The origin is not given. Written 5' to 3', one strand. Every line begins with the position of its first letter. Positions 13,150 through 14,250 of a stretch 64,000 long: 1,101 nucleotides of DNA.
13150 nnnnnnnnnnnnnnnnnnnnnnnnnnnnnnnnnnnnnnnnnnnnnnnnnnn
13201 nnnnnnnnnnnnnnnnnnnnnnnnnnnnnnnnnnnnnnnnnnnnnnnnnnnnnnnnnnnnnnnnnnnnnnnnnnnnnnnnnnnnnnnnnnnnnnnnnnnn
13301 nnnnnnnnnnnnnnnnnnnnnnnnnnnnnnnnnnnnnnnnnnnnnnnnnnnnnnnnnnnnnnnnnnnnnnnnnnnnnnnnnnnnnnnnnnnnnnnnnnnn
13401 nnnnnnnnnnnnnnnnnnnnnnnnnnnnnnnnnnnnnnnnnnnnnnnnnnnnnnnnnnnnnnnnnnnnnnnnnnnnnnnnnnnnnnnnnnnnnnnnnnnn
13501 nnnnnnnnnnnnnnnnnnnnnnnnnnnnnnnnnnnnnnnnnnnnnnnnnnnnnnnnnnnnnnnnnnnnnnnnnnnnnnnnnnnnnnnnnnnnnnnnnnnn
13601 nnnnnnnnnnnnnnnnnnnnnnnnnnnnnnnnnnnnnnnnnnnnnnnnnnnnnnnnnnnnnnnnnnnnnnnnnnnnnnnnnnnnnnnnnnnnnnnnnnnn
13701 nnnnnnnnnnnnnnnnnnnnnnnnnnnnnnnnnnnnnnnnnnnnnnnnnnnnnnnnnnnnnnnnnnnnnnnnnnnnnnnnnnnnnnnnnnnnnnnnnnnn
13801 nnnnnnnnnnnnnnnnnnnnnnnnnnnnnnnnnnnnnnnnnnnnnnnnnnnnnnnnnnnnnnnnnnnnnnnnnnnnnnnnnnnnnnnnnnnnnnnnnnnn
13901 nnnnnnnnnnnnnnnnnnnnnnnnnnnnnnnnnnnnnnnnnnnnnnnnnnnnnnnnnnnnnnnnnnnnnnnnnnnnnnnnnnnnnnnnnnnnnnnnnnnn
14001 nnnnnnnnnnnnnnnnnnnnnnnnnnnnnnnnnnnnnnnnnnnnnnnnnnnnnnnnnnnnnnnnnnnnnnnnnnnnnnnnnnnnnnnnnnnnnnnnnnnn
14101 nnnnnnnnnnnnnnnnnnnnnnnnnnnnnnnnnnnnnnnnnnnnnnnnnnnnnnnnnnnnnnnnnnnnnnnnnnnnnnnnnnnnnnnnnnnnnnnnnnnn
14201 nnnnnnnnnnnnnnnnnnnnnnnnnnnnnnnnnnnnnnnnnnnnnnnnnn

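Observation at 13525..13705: A ~190-bp composite inverted-repeat element occurs twice in the glycan locus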

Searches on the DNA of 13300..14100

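Call 12: search_rna_families(source=window, start=13300, end=14100, threshold=evalue, max_evalue=10)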
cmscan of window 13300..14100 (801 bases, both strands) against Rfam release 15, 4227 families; matches with E-value up to 10: 2.
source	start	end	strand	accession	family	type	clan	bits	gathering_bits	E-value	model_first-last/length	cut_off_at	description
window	13325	13428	-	RF02999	ivy-DE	Cis-reg;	-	20.2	41.4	0.68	1-93/93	no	ivy-DE RNA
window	13682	13744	-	RF02067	STnc310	Gene; sRNA;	-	14.7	40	7.9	1-61/61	no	Salmonella enterica sRNA STnc310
